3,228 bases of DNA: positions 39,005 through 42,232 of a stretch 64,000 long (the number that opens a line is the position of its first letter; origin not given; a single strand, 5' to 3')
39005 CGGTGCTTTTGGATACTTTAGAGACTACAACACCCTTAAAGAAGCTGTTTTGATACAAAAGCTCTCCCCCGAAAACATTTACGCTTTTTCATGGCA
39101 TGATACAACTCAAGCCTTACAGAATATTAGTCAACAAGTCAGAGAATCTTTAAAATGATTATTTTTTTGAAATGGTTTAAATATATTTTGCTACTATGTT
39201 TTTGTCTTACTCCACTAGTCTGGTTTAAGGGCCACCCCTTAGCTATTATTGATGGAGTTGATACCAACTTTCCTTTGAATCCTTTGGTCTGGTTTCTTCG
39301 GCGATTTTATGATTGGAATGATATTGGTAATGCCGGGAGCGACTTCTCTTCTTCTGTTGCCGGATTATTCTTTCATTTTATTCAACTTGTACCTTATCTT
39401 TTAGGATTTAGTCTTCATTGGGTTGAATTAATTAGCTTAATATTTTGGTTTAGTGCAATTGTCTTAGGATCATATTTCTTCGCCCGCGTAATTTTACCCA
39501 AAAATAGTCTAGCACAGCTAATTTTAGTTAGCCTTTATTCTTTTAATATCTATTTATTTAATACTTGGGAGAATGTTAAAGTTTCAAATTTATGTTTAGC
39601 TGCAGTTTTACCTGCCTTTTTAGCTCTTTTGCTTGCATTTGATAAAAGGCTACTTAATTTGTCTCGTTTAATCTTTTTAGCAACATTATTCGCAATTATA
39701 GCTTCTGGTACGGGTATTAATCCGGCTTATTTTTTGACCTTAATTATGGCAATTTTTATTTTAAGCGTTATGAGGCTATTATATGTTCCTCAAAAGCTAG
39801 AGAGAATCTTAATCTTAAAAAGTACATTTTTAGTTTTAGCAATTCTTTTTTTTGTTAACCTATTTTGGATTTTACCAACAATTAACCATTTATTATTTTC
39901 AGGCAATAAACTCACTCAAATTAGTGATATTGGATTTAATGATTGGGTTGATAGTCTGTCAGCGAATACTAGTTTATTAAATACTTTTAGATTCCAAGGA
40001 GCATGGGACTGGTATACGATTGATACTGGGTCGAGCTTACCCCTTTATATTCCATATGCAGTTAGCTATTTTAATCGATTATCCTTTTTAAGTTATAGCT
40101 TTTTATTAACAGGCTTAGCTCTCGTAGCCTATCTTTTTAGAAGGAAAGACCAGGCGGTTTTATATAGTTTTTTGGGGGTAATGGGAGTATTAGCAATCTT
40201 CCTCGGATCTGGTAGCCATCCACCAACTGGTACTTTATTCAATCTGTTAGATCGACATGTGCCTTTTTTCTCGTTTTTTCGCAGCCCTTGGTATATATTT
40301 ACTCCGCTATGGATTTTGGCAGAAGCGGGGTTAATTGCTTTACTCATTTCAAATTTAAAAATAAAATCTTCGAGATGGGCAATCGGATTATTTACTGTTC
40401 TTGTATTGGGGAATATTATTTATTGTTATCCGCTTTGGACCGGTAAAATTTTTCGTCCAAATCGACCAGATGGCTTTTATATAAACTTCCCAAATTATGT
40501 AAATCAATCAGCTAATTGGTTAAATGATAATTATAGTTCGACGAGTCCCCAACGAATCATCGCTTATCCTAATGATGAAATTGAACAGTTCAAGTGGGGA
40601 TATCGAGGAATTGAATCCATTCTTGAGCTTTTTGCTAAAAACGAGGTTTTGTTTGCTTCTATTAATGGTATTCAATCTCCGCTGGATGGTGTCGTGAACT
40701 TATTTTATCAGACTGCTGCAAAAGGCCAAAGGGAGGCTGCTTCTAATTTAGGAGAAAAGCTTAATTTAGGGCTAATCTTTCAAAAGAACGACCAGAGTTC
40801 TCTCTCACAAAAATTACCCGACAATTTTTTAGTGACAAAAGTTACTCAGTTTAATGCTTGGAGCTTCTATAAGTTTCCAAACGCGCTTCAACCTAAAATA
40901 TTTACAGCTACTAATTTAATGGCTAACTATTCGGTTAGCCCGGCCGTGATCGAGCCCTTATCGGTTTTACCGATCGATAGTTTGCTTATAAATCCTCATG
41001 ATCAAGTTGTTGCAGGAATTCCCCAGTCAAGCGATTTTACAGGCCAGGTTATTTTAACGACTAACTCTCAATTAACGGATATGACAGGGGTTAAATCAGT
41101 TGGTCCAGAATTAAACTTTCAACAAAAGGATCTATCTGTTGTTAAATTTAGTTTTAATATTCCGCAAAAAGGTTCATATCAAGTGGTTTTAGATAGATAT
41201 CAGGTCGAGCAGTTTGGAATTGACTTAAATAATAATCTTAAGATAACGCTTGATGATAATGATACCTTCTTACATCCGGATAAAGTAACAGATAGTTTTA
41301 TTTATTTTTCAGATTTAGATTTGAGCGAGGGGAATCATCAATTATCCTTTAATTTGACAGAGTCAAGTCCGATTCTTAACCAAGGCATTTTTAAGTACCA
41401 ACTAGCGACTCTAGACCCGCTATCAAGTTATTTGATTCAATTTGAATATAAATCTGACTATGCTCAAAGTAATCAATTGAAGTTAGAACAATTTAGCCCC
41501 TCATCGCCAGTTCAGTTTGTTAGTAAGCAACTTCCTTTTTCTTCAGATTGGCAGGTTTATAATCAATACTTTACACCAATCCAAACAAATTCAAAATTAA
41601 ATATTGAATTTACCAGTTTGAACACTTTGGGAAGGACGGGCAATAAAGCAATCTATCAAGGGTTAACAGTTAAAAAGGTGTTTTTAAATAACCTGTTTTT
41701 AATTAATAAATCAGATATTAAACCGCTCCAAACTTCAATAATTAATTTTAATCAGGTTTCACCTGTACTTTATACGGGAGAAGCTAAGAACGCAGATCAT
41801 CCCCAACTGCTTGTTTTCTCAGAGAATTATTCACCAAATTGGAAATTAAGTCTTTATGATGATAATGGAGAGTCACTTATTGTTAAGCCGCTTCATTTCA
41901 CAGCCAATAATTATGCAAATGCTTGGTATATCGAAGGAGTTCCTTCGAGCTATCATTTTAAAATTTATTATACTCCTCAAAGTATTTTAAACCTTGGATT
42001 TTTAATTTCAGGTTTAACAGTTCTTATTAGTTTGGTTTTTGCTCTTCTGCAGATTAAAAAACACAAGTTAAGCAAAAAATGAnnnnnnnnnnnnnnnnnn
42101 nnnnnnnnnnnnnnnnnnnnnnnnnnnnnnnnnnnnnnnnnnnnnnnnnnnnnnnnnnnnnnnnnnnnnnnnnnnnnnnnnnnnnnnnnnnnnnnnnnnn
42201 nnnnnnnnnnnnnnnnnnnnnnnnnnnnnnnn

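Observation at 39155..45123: Two giant YfhO-like proteins flanking a GtrA-sized 4-TM protein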

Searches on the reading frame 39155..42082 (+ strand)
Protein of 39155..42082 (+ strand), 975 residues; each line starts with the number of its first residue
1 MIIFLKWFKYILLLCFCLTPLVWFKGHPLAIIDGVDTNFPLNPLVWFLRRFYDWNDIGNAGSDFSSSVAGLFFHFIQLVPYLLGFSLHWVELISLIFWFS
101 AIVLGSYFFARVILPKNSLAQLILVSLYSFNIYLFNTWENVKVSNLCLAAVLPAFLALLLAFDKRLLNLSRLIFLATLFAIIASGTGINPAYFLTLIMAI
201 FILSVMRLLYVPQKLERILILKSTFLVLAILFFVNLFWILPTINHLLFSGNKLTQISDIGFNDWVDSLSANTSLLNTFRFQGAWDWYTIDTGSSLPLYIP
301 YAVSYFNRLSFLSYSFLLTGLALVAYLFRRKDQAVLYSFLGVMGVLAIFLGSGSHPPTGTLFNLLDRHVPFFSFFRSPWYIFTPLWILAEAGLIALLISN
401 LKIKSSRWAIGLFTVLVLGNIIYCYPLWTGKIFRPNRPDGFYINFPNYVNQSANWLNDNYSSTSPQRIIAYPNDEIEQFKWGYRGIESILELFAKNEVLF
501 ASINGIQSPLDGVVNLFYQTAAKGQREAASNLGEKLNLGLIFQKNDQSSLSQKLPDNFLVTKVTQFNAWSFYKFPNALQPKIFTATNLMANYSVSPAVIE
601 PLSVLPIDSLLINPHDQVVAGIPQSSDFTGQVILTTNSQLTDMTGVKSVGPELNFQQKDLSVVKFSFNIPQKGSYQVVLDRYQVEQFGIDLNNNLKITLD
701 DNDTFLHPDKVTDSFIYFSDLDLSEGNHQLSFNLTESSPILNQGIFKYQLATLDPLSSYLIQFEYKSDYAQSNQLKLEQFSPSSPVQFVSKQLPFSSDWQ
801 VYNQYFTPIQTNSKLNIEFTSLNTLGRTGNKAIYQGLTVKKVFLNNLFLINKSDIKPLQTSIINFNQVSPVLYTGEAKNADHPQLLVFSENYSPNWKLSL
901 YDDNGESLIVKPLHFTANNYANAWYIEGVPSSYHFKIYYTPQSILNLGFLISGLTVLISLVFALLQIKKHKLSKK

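Call 5: search_protein_families(library=pfam, proteins=[window:39155-42082:+], max_evalue=0.1)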
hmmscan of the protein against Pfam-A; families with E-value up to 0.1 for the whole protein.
window:39155-42082:+ (975 aa): 1 family
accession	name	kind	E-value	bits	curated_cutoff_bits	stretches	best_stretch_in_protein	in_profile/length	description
PF11847.13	GT-C_AftD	-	0.007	14.8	26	1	40-484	23-446/661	Alpha-(1->3)-arabinofuranosyltransferase, N-terminal GT-C domain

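Call 6: search_protein_families(library=ncbifam, proteins=[window:39155-42082:+], max_evalue=0.1)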
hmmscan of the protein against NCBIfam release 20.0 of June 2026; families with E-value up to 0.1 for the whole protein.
window:39155-42082:+ (975 aa): 0 families

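Call 12: search_solved_structures(query=window:39155-42082:+, max_evalue=10)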
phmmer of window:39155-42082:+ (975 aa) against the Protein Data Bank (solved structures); distinct sequences matched with E-value up to 10: 1.
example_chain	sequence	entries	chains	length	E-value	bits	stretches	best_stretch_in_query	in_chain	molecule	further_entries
2mkv_A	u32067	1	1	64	0.98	10.7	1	923-965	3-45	Sodium/potassium-transporting ATPase subunit gamma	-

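Call 14: find_homologous_proteins(query=window:39155-42082:+)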
Query window:39155-42082:+ (975 aa): 313 proteins with E <= 0.001 among 8000 candidates; the best 120 are listed.
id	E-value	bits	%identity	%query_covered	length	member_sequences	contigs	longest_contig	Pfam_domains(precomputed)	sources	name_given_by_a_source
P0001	0.0e+0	2186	100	100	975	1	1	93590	-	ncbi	-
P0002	5.5e-256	871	43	98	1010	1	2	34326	-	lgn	-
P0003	6.4e-256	870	45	98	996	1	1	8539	PF11847.14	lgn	-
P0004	1.6e-253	862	43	99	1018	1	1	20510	-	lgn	-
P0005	3.9e-253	861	42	99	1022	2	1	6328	PF11847.14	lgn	-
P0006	4.8e-253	861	42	99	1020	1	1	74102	PF11847.14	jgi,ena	-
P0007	4.5e-252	858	42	99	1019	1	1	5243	PF11847.14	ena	-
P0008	6.3e-252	857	42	99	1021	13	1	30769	PF11847.14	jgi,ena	-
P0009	1.9e-247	842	41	97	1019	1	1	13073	-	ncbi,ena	-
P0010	1.1e-246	840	42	99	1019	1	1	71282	PF11847.14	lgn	-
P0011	8.1e-246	837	41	99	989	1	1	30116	-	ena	-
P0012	7.6e-245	834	41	100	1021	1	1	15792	-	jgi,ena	-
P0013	9.3e-245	833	41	98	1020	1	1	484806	-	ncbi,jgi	-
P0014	1.5e-244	833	40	99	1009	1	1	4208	-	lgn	-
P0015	1.7e-243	829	42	98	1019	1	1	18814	PF11847.14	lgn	-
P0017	6.2e-243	827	43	96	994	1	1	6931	PF11847.14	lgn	-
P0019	4.0e-241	821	43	97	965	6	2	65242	PF11847.14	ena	-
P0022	1.7e-240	819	41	99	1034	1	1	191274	PF11847.14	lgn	-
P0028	7.9e-240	817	40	99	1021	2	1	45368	PF11847.14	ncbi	ncbi:MAG: alpha-(1-_3)-arabinofuranosyltransferase family protein [Patescibacteria group bacterium]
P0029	9.5e-240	817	42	99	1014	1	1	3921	PF11847.14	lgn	-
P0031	1.2e-239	816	41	99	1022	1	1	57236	PF11847.14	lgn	-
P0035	5.2e-239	814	41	100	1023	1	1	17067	PF11847.14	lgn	-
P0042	3.4e-237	808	40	100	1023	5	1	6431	PF11847.14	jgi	-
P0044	4.7e-237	808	40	99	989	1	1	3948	PF11847.14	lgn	-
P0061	4.5e-234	798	41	99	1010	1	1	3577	PF11847.14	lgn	-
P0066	3.3e-233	795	40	100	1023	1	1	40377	PF11847.14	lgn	-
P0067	4.2e-233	795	40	99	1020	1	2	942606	PF11847.14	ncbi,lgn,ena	-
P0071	2.9e-232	792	42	99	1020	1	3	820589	PF11847.14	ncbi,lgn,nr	ncbi:MAG: DUF3367 domain-containing protein [Candidatus Daviesbacteria bacterium]|nr:MAG: DUF3367 do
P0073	3.1e-232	792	42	99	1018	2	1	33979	PF11847.14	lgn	-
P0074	3.6e-232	792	41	97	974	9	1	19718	PF11847.14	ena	-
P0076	5.0e-232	791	42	98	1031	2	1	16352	PF11847.14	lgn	-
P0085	2.1e-230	786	40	99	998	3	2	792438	PF11847.14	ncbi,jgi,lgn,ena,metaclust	metaclust:\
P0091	9.9e-230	784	41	98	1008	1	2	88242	PF11847.14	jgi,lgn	jgi:hypothetical protein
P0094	1.7e-229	783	39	99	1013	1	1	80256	PF11847.14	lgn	-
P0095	1.7e-229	783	40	96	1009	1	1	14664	PF11847.14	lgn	-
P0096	2.2e-229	783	40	99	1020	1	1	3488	PF11847.14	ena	-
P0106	5.3e-228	778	41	97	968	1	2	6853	PF11847.14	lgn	-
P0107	6.1e-228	778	40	99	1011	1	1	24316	PF11847.14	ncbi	-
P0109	7.8e-228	777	41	97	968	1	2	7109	PF11847.14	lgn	-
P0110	1.3e-227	777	39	99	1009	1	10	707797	-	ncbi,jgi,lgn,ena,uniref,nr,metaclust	ncbi:MAG: hypothetical protein UV74_C0013G0318 [Candidatus Woesebacteria bacterium GW2011_GWB1_43_14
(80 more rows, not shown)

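Call 25: search_solved_structures(query=A2, max_evalue=1, show_alignments=1)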
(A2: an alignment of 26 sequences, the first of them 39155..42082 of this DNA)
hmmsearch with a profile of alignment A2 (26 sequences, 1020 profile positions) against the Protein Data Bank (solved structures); distinct sequences matched with E-value up to 1: 0.

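Call 28: search_protein_families(library=pfam, alignment_id=A2, max_evalue=0.01)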
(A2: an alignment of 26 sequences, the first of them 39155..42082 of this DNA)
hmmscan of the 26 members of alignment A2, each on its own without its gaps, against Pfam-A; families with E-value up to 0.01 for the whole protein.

A. member 1, window:39155-42082:+ (975 aa): 1 family
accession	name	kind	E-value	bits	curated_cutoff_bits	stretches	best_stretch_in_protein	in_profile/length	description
PF11847.13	GT-C_AftD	-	0.007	14.8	26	0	40-484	23-446/661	Alpha-(1->3)-arabinofuranosyltransferase, N-terminal GT-C domain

B. families by the number of members that match (of 26 scanned): 2 families
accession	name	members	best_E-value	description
PF11847.13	GT-C_AftD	12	3.7e-11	Alpha-(1->3)-arabinofuranosyltransferase, N-terminal GT-C domain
PF02018.23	CBM_4_9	1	0.0084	Carbohydrate binding domain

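Call 30: find_encoding_contigs(protein=P0071, flank=7000, max_places=1)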
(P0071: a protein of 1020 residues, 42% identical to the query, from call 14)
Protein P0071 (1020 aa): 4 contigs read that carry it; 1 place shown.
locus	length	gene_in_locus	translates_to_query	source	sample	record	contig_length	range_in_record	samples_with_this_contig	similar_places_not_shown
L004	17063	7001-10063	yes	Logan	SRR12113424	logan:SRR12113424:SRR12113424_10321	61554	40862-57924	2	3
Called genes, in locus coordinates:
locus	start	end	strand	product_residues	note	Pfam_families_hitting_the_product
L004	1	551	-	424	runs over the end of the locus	PF08421:Methyltransf_13, PF13489:Methyltransf_23, PF08241:Methyltransf_11 (weak), PF08242:Methyltransf_12, PF08484:Methyltransf_14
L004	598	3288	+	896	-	PF00754:F5_F8_type_C, PF22633:F5_F8_type_C_2 (weak)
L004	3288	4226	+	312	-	PF00535:Glycos_transf_2, PF13641:Glyco_tranf_2_3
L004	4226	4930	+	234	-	PF13489:Methyltransf_23, PF13847:Methyltransf_31, PF08241:Methyltransf_11, PF13649:Methyltransf_25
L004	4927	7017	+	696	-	PF00754:F5_F8_type_C, PF22633:F5_F8_type_C_2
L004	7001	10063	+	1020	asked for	PF11847:GT-C_AftD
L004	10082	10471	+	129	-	-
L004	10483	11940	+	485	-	-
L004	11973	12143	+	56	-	PF19451:DUF5989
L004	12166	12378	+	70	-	-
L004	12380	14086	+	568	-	PF02543:Carbam_trans_N, PF16861:Carbam_trans_C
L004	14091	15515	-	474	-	PF11028:TMEM260_N, PF13231:PMT_2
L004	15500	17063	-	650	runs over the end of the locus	-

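Call 31: find_encoding_contigs(protein=P0110, flank=7000, max_places=1)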
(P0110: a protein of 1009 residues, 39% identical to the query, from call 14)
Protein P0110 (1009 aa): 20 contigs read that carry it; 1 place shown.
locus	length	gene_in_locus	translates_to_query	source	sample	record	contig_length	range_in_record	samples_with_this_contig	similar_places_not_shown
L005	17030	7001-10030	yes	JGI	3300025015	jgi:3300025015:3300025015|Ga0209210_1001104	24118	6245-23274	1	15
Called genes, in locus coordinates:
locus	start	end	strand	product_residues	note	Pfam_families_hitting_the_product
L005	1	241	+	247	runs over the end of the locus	PF01209:Ubie_methyltran, PF05175:MTS (weak), PF07021:MetW (weak), PF13489:Methyltransf_23, PF13847:Methyltransf_31, PF08241:Methyltransf_11, PF08242:Methyltransf_12, PF13649:Methyltransf_25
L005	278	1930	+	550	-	-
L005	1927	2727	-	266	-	PF05050:Methyltransf_21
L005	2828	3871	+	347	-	PF02350:Epimerase_2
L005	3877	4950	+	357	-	PF00535:Glycos_transf_2, PF13641:Glyco_tranf_2_3 (weak)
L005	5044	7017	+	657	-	PF00754:F5_F8_type_C, PF22633:F5_F8_type_C_2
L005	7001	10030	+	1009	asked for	-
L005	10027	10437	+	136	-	-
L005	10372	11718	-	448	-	PF11028:TMEM260_N (faint)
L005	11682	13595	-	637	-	PF10131:PTPS_related (weak)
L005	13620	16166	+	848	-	-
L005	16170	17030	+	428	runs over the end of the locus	PF01943:Polysacc_synt, PF13440:Polysacc_synt_3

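Call 32: find_encoding_contigs(protein=P0067, flank=7000, max_places=1)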
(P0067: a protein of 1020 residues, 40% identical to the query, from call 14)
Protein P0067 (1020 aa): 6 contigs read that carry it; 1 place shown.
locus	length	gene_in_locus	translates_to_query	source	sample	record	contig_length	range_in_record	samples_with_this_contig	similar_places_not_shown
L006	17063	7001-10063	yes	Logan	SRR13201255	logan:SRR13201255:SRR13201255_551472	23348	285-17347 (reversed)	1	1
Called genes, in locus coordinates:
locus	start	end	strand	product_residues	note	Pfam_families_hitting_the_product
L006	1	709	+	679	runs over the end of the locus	PF13231:PMT_2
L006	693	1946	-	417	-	PF13439:Glyco_transf_4 (weak), PF00534:Glycos_transf_1, PF13692:Glyco_trans_1_4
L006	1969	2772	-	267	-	PF05050:Methyltransf_21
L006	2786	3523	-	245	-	PF01209:Ubie_methyltran, PF13489:Methyltransf_23, PF03141:Methyltransf_29, PF07021:MetW, PF13847:Methyltransf_31, PF08241:Methyltransf_11, PF08242:Methyltransf_12, PF13649:Methyltransf_25, +1 more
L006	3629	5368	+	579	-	PF02543:Carbam_trans_N, PF16861:Carbam_trans_C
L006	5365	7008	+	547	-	-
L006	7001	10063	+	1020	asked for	PF11847:GT-C_AftD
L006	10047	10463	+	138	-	-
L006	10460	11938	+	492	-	-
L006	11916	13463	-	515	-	PF02366:PMT, PF13231:PMT_2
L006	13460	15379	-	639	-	-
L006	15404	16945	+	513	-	PF13231:PMT_2 (weak)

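Call 55: predict_structure(alignment_id=A5)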
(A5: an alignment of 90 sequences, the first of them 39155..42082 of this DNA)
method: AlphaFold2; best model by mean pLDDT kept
length: 975 residues; sequences in the alignment: 90
mean_pLDDT: 90.8   pTM: 0.88
mean pLDDT of the five models: 90.8, 89.5, 88.4, 88.0, 86.0
residues with pLDDT >= 90: 703; 70-90: 231; 50-70: 40; < 50: 1
segments of 3 or more residues with pLDDT < 50: none
pLDDT, mean of each block of 10 residues (from residue 1): 82 97 93 85 93 93 91 97 96 97 98 95 98 92 95 98 95 98 94 96 97 94 98 97 86 74 82 91 78 73 90 96 95 96 96 92 86 86 97 97 93 96 95 87 93 90 81 91 89 90 80 94 96 96 94 90 93 93 94 80 93 93 89 95 79 75 95 96 92 93 94 96 96 77 67 91 81 85 85 85 91 89 60 82 95 85 94 96 94 95 95 95 96 97 97 98 94 86
secondary structure, 60 per line:
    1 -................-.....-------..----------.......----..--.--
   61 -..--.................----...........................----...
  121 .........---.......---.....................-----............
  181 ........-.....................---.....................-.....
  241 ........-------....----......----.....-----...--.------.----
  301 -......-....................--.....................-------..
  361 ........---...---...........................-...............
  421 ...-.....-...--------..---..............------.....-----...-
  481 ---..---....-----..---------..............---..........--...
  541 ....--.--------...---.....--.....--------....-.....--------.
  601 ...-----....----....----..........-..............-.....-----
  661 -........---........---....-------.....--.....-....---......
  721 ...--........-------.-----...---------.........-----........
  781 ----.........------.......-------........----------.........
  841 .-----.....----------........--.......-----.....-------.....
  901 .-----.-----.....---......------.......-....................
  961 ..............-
elements in order (helices of 4 or more, strands of 3 or more residues): H2-17 H19-23 H43-49 H66-82 H87-113 H118-129 H133-139 H143-163 H169-188 H190-210 H214-234 H236-248 H256-259 H264-269 H274-278 H302-307 H309-328 H331-351 H359-368 H378-404 H406-423 H425-429 H447-460 E467-471 E477-479 H489-492 H509-522 H526-535 E538-544 E562-566 E569-573 E582-585 E587-591 H600-603 E609-612 H617-620 H625-628 E629-634 H638-649 H651-655 E662-669 E673-680 H684-687 E695-699 E702-706 E708-711 E715-723 E726-733 E747-749 E759-767 E773-780 E785-793 E800-806 E814-821 E832-841 E847-851 E862-869 E872-878 E884-888 E896-901 E913-917 E921-926 E933-939 H941-974

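Call 59: fold_search(model_id=the predicted structure, library=pdb)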
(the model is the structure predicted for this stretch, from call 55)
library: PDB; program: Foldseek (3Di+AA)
matches with E <= 10: 958; with E <= 0.001: 6
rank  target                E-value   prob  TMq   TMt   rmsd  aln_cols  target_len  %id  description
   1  6w98_A                4.7e-20  1.00  0.54  0.41  18.5      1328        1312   12  Single-Particle Cryo-EM Structure of Arabinofuranosyltransferase AftD from Mycobacteria (released 2020-05-13)
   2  6wby                  1.9e-19  1.00  0.52  0.42  18.1      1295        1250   12  Single-Particle Cryo-EM Structure of Arabinofuranosyltransferase AftD from Mycobacteria, Mutant R1389S Class 2 (released 2020-05-13)
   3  6wbx                  1.6e-18  1.00  0.49  0.38  20.3      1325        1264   12  Single-Particle Cryo-EM Structure of Arabinofuranosyltransferase AftD from Mycobacteria, Mutant R1389S Class 1 (released 2020-05-13)
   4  3waj                  8.3e-06  1.00  0.27  0.31  24.9      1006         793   11  Crystal structure of the Archaeoglobus fulgidus oligosaccharyltransferase (O29867_ARCFU) complex with Zn and sulfate (released 2013-10-30)
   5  7zlg_A                3.6e-04  1.00  0.32  0.44  10.3       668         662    8  Cryo-EM structure of C-mannosyltransferase CeDPY19, in complex with acceptor peptide and bound to CMT2-Fab and anti-Fa (released 2023-01-11)
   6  5x7o_A                3.9e-04  0.91  0.08  0.07  28.7       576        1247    9  Crystal structure of Paenibacillus sp. 598K alpha-1,6-glucosyltransferase (released 2017-07-26)
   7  5ezm                  1.5e-03  1.00  0.20  0.31  17.4       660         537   13  Crystal Structure of ArnT from Cupriavidus metallidurans in the apo state (released 2016-02-17)
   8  3wnp_A                2.7e-03  0.99  0.07  0.09  17.8       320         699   10  D308A, F268V, D469Y, A513V, and Y515S quintuple mutant of Bacillus circulans T-3040 cycloisomaltooligosaccharide gluca (released 2014-02-05)
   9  5x7g                  2.9e-03  0.69  0.06  0.09  22.0       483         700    8  Crystal Structure of Paenibacillus sp. 598K cycloisomaltooligosaccharide glucanotransferase (released 2017-04-26)
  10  9s6t_A                3.1e-03  1.00  0.26  0.44  13.4       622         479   11  Ternary cryo-EM structure of chicken ALG12 with Dol25-PP-GlcNAc2Man7, Dol25-P-Man, and Fab (released 2026-03-18)
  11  3wno_A                4.1e-03  0.97  0.07  0.09  17.7       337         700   10  D308A mutant of Bacillus circulans T-3040 cycloisomaltooligosaccharide glucanotransferase complexed with cycloisomalto (released 2014-02-05)
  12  5f7u_A                5.6e-03  1.00  0.09  0.08  13.0       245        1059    9  Cycloalternan-forming enzyme from Listeria monocytogenes in complex with pentasaccharide substrate (released 2016-09-21)
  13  6tfj_B                6.3e-03  0.51  0.12  0.14  32.4      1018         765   10  Vip3Aa protoxin structure (released 2020-08-12)
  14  7y8s_A                6.6e-03  0.84  0.07  0.19  26.7       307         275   10  Crystal structure of sDscam FNIII1-3 domains, isoform beta2v6 (released 2023-05-24)
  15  7vrp_A                7.4e-03  0.84  0.09  0.18  20.0       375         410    9  Structure of infectious bursal disease virus Gx strain (released 2022-03-30)
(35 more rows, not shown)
